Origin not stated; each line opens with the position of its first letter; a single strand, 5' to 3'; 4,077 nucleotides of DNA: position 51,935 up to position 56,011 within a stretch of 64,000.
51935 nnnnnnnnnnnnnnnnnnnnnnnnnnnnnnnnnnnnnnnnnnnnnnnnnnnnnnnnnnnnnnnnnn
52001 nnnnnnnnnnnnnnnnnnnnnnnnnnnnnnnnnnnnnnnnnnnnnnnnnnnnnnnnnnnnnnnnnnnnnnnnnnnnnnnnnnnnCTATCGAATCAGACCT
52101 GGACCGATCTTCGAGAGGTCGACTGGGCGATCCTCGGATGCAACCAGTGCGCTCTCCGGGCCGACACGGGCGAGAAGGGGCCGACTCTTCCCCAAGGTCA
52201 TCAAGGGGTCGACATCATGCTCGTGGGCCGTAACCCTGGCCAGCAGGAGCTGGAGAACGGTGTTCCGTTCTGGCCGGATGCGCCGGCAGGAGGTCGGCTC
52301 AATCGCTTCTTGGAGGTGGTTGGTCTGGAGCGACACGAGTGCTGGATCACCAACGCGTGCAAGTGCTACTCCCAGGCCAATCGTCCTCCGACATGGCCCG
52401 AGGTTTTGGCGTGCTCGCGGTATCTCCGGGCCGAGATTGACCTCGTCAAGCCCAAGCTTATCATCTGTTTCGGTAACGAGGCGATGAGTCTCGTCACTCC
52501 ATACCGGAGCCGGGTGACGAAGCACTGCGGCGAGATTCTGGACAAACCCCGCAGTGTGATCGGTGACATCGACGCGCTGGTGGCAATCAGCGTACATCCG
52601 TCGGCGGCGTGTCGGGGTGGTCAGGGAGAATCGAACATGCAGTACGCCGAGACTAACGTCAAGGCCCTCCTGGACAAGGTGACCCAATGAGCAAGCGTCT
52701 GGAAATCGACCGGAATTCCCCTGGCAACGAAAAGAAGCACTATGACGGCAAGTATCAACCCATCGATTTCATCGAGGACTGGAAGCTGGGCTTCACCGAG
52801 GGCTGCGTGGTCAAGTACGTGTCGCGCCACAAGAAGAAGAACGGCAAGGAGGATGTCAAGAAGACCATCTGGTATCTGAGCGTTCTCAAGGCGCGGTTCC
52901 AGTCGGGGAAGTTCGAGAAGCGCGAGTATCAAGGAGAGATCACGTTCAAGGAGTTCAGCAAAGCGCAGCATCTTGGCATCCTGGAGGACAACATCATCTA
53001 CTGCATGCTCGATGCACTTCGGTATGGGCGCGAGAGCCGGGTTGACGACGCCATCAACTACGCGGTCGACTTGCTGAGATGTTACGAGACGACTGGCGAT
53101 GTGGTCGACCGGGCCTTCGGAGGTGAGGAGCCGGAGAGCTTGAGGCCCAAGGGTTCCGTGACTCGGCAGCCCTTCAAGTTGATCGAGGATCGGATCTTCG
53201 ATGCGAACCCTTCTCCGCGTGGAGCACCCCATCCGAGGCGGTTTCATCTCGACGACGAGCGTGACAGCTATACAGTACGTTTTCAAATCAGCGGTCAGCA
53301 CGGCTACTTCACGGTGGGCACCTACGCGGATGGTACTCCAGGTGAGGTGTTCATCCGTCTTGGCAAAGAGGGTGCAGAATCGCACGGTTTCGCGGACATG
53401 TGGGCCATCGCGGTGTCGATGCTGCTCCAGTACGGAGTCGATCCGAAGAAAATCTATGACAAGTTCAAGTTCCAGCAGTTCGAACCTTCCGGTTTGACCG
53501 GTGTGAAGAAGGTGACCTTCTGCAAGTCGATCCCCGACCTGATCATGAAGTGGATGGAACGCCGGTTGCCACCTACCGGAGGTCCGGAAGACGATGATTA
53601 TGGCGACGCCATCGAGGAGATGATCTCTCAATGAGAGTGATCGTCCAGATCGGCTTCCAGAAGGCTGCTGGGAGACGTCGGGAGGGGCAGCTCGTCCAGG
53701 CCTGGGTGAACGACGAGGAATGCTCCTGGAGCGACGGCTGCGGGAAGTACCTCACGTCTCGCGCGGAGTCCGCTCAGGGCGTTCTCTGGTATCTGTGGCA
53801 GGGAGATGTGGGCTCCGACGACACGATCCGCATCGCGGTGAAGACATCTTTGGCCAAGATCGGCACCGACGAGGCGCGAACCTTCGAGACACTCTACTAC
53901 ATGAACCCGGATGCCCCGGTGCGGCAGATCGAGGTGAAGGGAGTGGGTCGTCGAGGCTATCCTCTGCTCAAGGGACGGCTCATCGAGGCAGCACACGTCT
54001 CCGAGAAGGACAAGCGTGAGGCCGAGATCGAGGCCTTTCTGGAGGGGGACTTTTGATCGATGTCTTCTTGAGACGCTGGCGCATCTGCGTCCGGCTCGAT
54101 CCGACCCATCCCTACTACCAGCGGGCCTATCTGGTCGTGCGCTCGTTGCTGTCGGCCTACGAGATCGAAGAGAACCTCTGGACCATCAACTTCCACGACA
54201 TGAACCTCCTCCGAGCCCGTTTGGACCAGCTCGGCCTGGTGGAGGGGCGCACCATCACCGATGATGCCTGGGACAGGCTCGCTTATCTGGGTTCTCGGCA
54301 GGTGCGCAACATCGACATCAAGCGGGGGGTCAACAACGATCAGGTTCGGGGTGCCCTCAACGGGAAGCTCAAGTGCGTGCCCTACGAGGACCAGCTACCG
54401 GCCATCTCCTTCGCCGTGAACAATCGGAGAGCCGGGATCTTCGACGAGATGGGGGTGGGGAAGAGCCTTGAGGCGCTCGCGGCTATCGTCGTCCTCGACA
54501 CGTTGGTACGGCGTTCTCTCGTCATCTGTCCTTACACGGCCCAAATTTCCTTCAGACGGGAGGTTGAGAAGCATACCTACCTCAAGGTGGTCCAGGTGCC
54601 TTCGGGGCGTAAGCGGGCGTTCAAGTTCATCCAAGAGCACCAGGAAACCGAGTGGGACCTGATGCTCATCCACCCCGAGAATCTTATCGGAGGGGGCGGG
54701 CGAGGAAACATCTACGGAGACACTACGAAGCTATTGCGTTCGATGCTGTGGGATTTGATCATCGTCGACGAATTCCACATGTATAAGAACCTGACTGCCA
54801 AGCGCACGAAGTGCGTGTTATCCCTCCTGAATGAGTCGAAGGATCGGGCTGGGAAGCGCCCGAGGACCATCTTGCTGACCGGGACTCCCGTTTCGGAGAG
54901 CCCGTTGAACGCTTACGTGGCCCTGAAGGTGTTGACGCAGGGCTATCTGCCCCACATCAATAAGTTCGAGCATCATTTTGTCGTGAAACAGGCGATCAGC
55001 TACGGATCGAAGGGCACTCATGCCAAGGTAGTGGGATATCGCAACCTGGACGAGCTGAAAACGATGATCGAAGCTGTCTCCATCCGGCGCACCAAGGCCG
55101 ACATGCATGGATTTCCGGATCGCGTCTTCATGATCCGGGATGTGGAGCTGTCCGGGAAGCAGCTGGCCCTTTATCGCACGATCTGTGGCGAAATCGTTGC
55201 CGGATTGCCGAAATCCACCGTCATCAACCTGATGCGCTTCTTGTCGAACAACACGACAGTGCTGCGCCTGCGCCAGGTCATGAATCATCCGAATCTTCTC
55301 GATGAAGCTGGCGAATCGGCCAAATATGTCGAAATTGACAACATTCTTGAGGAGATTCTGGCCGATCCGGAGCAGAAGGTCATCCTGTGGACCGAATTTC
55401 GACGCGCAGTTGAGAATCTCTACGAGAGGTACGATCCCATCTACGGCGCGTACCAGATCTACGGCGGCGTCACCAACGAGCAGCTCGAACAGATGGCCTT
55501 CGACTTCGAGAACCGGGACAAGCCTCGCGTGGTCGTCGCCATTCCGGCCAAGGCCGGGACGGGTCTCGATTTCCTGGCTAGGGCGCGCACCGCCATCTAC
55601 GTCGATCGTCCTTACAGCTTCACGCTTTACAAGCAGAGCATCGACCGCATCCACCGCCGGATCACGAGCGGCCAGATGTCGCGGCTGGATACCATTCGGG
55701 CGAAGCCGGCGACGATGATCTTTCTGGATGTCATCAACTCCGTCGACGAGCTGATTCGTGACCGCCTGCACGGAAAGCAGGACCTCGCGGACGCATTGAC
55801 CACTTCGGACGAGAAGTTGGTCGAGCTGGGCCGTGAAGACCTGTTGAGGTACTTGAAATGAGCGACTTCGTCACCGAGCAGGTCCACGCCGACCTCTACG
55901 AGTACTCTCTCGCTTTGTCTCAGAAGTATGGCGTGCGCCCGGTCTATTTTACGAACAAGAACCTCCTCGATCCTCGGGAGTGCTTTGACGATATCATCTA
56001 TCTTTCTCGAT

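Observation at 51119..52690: Fusion of a 5'-3' flap exonuclease with a family-4 UDG-like Fe-S domain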

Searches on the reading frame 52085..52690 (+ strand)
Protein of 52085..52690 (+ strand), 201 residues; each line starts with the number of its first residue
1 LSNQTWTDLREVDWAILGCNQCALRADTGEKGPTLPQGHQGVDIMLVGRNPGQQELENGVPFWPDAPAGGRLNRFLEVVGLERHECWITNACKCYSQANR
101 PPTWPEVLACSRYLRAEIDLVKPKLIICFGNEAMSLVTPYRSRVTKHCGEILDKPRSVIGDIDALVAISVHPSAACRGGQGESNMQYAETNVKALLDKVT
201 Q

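Call 13: search_solved_structures(query=window:52085-52690:+, max_evalue=0.01, show_alignments=5)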
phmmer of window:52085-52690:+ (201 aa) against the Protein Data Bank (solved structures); distinct sequences matched with E-value up to 0.01: 29.
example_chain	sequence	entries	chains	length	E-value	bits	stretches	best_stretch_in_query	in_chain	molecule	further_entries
6ajq_A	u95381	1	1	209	1.2e-18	71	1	7-188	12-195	Uracil DNA glycosylase superfamily protein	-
4zbx_A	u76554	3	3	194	1.4e-18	70.8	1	9-137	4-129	Uracil-DNA glycosylase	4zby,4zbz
8iie_A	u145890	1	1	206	1.6e-18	70.6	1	7-187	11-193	Type-4 uracil-DNA glycosylase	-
8iiq_A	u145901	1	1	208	1.7e-18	70.6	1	7-188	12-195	Type-4 uracil-DNA glycosylase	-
6ajs_A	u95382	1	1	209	1.7e-18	70.6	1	7-188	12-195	Uracil DNA glycosylase superfamily protein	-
6ajo_A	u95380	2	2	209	1.7e-18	70.6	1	7-188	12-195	Uracil DNA glycosylase superfamily protein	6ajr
6iod_A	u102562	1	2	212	1.8e-18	70.5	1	7-188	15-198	Phage SPO1 DNA polymerase-related protein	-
8iin_A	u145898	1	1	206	1.9e-18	70.4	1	7-187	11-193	Type-4 uracil-DNA glycosylase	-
8iip_A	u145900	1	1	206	1.9e-18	70.4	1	7-187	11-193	Type-4 uracil-DNA glycosylase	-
8iio_A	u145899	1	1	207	2e-18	70.4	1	7-187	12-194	Type-4 uracil-DNA glycosylase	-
8iim_A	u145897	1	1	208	2e-18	70.4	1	7-188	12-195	Type-4 uracil-DNA glycosylase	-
8iil_A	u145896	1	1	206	2e-18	70.4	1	7-187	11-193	Type-4 uracil-DNA glycosylase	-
8iij_A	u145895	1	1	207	2e-18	70.3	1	7-188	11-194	Type-4 uracil-DNA glycosylase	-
6ioc_A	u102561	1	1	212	2.1e-18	70.3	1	7-188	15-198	Phage SPO1 DNA polymerase-related protein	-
6l6s_A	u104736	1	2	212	2.1e-18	70.3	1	7-188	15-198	Phage SPO1 DNA polymerase-related protein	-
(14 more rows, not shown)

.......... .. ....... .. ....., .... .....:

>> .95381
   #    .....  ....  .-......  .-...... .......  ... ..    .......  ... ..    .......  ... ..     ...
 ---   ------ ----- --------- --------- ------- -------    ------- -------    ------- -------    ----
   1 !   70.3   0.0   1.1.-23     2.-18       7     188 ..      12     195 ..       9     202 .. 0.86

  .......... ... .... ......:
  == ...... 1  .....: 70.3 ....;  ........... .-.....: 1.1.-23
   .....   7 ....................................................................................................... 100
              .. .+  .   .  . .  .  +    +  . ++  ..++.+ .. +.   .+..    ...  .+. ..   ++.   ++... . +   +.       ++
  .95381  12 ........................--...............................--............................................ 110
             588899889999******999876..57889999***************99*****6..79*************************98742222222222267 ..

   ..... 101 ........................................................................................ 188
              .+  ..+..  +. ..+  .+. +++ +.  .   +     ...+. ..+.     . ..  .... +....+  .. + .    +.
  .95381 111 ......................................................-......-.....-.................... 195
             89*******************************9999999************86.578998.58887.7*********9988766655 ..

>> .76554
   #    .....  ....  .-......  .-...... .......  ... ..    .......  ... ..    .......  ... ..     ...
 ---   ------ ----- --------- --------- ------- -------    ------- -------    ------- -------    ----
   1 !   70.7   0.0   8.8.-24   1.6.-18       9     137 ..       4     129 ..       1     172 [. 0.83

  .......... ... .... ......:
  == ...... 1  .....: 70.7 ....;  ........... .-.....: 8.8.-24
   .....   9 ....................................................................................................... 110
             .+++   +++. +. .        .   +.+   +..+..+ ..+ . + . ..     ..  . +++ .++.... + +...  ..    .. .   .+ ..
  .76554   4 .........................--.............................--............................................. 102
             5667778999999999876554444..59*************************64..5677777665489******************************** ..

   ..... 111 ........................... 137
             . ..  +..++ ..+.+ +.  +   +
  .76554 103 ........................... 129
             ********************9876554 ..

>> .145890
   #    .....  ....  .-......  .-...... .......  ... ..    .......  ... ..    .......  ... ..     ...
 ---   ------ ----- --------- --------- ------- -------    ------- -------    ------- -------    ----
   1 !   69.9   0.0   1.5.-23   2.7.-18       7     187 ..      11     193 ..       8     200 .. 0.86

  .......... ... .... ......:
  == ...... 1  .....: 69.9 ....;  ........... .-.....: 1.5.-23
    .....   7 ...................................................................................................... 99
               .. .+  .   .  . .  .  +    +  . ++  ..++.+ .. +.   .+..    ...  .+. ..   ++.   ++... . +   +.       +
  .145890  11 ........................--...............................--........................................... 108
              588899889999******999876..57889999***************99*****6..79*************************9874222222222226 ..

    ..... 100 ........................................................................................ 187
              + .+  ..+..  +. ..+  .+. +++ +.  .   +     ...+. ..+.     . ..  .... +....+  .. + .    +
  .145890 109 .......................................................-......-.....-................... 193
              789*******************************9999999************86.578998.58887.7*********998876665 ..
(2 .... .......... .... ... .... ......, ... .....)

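Call 67: search_dna_similar(query=window:52085-52687:+, collection=phages, mode=protein, max_rows=40, max_evalue=0.001)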
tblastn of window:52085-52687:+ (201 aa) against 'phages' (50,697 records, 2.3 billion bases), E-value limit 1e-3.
Records with a match: 49; places in all: 49; records where one place covers at least 80% of the query: 22.
Best place of each record, by identity: <60% 49.
By first word of the organism name: Bacillus 14; Bacteriophage 10; Pseudomonas 10; Caudoviricetes 2; Lysinibacillus 2; Listeria 2; Enterococcus 2; uncultured 1; Methanobacterium 1; Thermus 1; and 4 more.
By host as written in the record: - 14; Bacillus cereus 3; Lysinibacillus fusiformis 2; Pseudomonas syringae pv. avii 2; Bacillus cereus BGSC 6E1 2; Bacillus subtilis W-23-S(r); Bacillus licheniformis ATCC 9945a 2; Bacillus cereus HER1399 2; Pseudomonas syringae pv. actinidiae 2; and 18 more.
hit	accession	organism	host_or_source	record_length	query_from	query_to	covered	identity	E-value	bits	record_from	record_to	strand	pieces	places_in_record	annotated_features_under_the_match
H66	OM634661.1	Bacillus phage vB_BauM_KLEB27-3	Bacillus australimaris sKR4M-27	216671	12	201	95%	31.6%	2e-20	94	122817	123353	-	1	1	uracil-DNA glycosylase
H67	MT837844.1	Bacteriophage sp.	human fecal samples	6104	1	200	100%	29.9%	1e-15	80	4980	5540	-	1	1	record has no annotation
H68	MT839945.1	Bacteriophage sp.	human fecal samples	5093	3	199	98%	30.3%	4e-16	81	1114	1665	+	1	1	record has no annotation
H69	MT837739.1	Bacteriophage sp.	human fecal samples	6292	6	199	97%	30.3%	5e-17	84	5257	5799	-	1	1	record has no annotation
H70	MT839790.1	Bacteriophage sp.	human fecal samples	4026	19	180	81%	35.8%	9e-17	83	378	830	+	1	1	record has no annotation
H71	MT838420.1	Bacteriophage sp.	human fecal samples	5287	1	177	88%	31.8%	5e-16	81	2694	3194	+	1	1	record has no annotation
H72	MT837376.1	Bacteriophage sp.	human fecal samples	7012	6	201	98%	28.4%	7e-16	81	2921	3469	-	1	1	record has no annotation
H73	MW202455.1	Caudoviricetes sp.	Manatee Spring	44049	19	177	79%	34.0%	7e-18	87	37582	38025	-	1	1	DNA polymerase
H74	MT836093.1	Bacteriophage sp.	human fecal samples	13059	9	177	84%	31.4%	1e-14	77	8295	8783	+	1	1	record has no annotation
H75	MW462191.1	Bacteriophage sp.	freshwater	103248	2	177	88%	29.5%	1e-10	66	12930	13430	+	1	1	uracil-DNA glycosylase, family 4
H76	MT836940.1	Bacteriophage sp.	human fecal samples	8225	3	153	75%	34.2%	1e-15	80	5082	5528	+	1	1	record has no annotation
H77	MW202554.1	Caudoviricetes sp.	Manatee Spring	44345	17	178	81%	31.1%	8e-10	63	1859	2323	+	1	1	DNA polymerase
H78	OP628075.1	Lysinibacillus phage vB_LfM_LysYB1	Lysinibacillus fusiformis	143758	17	197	90%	27.6%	9e-11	66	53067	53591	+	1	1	DNA polymerase family A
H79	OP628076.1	Lysinibacillus phage vB_LfM_LysYB2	Lysinibacillus fusiformis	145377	17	197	90%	27.6%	9e-11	66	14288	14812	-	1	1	DNA polymerase family A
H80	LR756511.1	uncultured phage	metagenomic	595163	38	179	71%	34.5%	5e-15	78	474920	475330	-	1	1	record has no annotation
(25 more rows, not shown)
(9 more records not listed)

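Call 82: find_homologous_proteins(query=window:52085-52687:+, max_evalue=1e-8)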
Query window:52085-52687:+ (201 aa): 3 proteins with E <= 1e-8 among 141 candidates.
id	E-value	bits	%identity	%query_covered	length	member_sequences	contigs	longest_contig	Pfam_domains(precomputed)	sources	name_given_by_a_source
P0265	1.4e-78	282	61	98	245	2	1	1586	PF03167.26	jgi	jgi:DNA polymerase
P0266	1.9e-15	75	34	87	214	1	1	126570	PF03167.26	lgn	-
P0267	1.4e-10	60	34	80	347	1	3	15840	PF03167.26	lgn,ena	-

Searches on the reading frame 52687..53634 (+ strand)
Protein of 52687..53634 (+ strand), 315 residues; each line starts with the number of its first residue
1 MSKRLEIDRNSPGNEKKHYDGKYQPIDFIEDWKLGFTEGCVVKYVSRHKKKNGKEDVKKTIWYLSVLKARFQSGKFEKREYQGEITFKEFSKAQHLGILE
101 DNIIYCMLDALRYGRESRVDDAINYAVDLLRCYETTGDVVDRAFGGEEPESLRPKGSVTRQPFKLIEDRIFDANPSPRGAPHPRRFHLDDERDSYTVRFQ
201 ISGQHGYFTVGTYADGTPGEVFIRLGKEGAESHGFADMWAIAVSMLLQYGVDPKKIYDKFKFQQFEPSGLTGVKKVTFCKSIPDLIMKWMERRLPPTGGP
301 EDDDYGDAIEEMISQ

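Call 3: search_protein_families(library=pfam, proteins=[window:52687-53634:+], max_evalue=0.01)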
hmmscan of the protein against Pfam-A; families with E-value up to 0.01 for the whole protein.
window:52687-53634:+ (315 aa): 2 families
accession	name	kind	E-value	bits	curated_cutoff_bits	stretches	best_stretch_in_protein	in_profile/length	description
PF12637.14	TSCPD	-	2.8e-11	44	22.8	1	203-292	13-86/88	TSCPD domain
PF11753.13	DUF3310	-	4.5e-11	43.1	24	1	16-64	4-59/60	Protein of unknwon function (DUF3310)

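Call 4: search_protein_families(library=phrogs, proteins=[window:52687-53634:+], max_evalue=0.001)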
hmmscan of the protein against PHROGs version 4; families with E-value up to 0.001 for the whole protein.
window:52687-53634:+ (315 aa): 15 families
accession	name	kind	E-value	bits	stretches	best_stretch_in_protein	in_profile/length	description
phrog_5839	-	unknown function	5.8e-19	69.4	1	17-107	11-103/128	-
phrog_236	-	other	8.3e-17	62.9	1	17-84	245-318/431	nucleotide kinase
phrog_32578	-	unknown function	8e-09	36.6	1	23-76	33-85/221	-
phrog_1689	-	other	1.7e-08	35.7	1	10-68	164-231/243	nucleotide kinase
phrog_4824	-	unknown function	1.7e-08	35.6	1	24-82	18-75/128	-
phrog_11324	-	other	2.2e-08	35.7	1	15-79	13-79/139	nucleotide kinase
phrog_25460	-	unknown function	6.4e-08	33.5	1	16-65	80-134/144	-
phrog_4897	-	other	1.7e-07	32.6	1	14-67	116-176/186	kinase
phrog_4943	-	unknown function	1.8e-07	32.8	1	17-66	95-154/166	-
phrog_13120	-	unknown function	1.1e-05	27.2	1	23-67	76-121/134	-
phrog_23238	-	unknown function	1.5e-05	25.8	1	31-67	153-189/196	-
phrog_4472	-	other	2.4e-05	25.2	1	34-84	37-91/100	nucleotide kinase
phrog_10602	-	other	2.7e-05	25.2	1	34-67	126-159/168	nucleotide kinase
phrog_11450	-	unknown function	0.00012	22.1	1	14-67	327-384/394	-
phrog_480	-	unknown function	0.00018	22.7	1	16-81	23-93/95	-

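Call 80: search_protein_families(library=ncbifam, proteins=[window:52687-53634:+], max_evalue=0.001)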
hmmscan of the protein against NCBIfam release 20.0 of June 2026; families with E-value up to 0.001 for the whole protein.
window:52687-53634:+ (315 aa): 3 families
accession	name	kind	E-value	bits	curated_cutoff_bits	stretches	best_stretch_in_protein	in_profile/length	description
NF005122.0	PRK06556.1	equivalog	1.7e-31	108.8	859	1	179-294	737-852/960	vitamin B12-dependent ribonucleotide reductase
NF005736.0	PRK07562.1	equivalog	2.5e-18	65.1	1737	1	185-288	969-1073/1222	vitamin B12-dependent ribonucleotide reductase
NF006417.0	PRK08665.1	equivalog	0.00015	20.2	961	1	200-295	611-702/759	vitamin B12-dependent ribonucleotide reductase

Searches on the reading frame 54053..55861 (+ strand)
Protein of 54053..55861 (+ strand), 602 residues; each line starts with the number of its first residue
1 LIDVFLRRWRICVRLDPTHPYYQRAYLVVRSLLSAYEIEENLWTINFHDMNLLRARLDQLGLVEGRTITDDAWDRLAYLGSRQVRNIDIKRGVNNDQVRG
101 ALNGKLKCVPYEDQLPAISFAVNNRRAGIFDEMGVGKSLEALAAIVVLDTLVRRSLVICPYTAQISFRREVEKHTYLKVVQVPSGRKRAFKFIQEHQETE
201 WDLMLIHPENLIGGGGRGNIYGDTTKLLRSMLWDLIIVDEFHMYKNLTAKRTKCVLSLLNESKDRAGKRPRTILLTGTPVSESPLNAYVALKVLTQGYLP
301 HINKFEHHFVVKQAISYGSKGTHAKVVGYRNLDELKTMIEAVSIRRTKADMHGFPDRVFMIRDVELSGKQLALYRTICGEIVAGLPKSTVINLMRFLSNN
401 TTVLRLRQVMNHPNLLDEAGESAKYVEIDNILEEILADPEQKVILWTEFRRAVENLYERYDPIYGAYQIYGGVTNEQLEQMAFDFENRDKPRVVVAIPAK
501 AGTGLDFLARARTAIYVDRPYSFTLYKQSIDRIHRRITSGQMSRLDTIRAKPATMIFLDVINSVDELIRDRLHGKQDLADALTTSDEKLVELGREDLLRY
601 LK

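Call 3: search_protein_families(library=pfam, proteins=[window:54053-55861:+], max_evalue=0.01)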
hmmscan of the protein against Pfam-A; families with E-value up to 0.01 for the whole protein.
window:54053-55861:+ (602 aa): 3 families
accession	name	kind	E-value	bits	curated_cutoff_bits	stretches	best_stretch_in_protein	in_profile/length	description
PF00176.29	SNF2-rel_dom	-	5.4e-24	85.2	24.9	1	125-415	17-290/290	SNF2-related domain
PF00271.37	Helicase_C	-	2.2e-08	34.8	23.5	1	431-535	5-108/110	Helicase conserved C-terminal domain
PF00270.35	DEAD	-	0.0021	18.2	26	0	113-280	3-161/167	DEAD/DEAH box helicase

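Call 4: search_protein_families(library=phrogs, proteins=[window:54053-55861:+], max_evalue=0.001)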
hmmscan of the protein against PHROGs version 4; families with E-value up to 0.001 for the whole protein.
window:54053-55861:+ (602 aa): 5 families
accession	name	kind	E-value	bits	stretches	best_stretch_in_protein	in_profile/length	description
phrog_62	-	DNA, RNA and nucleotide metabolism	2.6e-82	278.2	1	103-594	690-1144/1881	DNA helicase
phrog_29996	-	unknown function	2.3e-13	50.1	1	121-549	735-1138/1189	-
phrog_16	-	DNA, RNA and nucleotide metabolism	5.5e-13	49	1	99-537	262-587/986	DNA helicase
phrog_11801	-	other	7.2e-05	21.1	0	233-373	1046-1216/2269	DNA methyltransferase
phrog_26785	-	unknown function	0.00022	20.3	0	221-297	344-425/1087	-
